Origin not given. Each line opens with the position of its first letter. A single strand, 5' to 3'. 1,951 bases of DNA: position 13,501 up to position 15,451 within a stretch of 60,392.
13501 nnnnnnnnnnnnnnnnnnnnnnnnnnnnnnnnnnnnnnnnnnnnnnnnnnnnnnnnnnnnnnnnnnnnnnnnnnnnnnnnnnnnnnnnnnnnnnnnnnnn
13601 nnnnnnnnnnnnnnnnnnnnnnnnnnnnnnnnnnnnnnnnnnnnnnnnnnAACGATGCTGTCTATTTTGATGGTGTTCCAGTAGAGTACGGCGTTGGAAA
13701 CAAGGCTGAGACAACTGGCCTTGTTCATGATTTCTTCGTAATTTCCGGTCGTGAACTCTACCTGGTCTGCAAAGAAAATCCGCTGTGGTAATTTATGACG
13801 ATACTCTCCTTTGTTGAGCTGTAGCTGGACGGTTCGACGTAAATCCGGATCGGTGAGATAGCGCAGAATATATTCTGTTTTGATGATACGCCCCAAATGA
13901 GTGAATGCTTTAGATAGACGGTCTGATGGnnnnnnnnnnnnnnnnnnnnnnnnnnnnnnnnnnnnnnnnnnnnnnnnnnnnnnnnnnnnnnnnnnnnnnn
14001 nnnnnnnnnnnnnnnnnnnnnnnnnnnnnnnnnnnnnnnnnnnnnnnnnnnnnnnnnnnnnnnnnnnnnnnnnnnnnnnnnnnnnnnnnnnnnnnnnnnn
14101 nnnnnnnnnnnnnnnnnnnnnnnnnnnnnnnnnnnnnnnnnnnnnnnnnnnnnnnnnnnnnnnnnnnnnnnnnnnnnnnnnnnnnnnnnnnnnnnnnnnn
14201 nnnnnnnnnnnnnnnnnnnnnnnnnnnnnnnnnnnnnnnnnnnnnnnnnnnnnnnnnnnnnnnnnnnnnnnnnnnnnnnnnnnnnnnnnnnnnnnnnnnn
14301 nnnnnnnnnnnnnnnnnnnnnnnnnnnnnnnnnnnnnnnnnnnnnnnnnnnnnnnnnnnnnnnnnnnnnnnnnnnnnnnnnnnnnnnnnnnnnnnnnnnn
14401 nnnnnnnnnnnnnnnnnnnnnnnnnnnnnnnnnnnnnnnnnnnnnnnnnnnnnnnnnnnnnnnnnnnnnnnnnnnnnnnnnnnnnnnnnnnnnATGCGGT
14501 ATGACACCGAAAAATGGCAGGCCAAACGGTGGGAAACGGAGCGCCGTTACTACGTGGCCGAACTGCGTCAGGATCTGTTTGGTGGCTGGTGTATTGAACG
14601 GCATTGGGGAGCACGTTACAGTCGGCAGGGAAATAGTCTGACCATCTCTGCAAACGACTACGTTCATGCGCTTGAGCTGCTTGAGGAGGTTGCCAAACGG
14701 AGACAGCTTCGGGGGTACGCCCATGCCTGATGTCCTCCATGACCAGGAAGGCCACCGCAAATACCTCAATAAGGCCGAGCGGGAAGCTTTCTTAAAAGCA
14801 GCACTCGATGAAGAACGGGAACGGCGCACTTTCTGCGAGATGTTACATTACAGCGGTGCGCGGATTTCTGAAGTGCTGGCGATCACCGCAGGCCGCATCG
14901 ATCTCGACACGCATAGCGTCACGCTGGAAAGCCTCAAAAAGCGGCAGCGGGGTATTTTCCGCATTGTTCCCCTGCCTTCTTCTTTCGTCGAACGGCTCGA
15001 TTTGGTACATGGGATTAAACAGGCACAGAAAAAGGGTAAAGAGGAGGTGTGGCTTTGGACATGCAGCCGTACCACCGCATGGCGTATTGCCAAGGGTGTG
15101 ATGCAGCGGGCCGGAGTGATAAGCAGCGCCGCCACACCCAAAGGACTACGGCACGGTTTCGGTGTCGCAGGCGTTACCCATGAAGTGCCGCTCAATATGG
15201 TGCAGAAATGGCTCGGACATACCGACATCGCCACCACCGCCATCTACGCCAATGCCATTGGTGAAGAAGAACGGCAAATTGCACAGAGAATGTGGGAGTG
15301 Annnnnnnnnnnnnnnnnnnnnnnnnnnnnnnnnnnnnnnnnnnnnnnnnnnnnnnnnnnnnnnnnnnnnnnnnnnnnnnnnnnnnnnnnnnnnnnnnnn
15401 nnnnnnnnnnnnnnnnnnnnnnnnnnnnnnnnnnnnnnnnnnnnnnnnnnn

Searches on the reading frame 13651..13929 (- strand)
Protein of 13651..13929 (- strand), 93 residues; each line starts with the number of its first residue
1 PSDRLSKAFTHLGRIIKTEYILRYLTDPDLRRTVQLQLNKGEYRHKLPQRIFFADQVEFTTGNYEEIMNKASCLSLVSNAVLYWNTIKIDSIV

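Call 85: search_protein_families(library=pfam, proteins=[window:13651-13929:-], max_evalue=0.05)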
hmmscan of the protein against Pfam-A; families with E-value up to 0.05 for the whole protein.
window:13651-13929:- (93 aa): 1 family
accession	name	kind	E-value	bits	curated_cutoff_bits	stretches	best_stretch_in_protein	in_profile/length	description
PF01526.23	DDE_Tnp_Tn3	-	2.7e-30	105.9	24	1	3-92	267-356/389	Tn3 transposase DDE domain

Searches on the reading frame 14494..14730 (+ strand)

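Call 85: search_protein_families(library=pfam, proteins=[window:14494-14730:+], max_evalue=0.05)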
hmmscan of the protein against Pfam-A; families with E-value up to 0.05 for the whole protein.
window:14494-14730:+ (78 aa): 1 family
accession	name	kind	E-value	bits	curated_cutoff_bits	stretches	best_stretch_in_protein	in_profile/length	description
PF05406.20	WGR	-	0.00013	22.4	22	1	15-76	13-73/79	WGR domain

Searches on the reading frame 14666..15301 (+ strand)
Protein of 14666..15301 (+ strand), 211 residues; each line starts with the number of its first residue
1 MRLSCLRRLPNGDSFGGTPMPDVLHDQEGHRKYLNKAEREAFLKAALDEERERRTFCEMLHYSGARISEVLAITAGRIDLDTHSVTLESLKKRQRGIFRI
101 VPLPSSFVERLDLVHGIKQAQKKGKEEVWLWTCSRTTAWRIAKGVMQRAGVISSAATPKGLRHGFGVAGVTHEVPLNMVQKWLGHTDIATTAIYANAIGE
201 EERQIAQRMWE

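Call 13: search_protein_families(library=pfam, proteins=[window:14666-15301:+], max_evalue=0.001)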
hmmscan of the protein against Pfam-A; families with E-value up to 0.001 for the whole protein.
window:14666-15301:+ (211 aa): 1 family
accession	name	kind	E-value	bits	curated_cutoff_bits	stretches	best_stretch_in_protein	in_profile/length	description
PF00589.27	Phage_integrase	-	3.9e-20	72.7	27.1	1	33-197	2-168/172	Phage integrase family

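Call 45: search_protein_families(library=ncbifam, proteins=[window:14666-15301:+], max_evalue=0.001)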
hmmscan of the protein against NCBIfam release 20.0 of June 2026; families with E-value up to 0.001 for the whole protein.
window:14666-15301:+ (211 aa): 9 families
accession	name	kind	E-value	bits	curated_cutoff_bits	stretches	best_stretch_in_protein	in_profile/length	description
NF040815.2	recomb_XerA_Arch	equivalog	7.5e-19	68.3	220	1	29-201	92-258/263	site-specific tyrosine recombinase/integron integrase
TIGR02225.1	recomb_XerD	equivalog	8.4e-19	68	329.6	1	32-196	102-273/290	site-specific tyrosine recombinase XerD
NF001399.0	PRK00283.1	subfamily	2.4e-18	66.4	279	1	33-206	113-292/300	tyrosine recombinase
TIGR02224.1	recomb_XerC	equivalog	3.5e-14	52.9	335.15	1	33-196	115-276/295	tyrosine recombinase XerC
TIGR02249.1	integrase_gron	subfamily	1.2e-11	44.5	265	1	135-205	239-308/315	integron integrase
NF011946.0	PRK15417.1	equivalog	3.5e-10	39.6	435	1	138-197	257-315/337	integron integrase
NF007371.0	PRK09871.1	subfamily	6.1e-10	39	222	1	30-196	3-173/198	tyrosine-type DNA invertase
NF007370.0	PRK09870.1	subfamily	1.2e-09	38.1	221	1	29-196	8-178/200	tyrosine-type DNA invertase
NF003462.0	PRK05084.1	equivalog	2.2e-08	33.2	267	1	32-209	177-356/360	tyrosine recombinase XerS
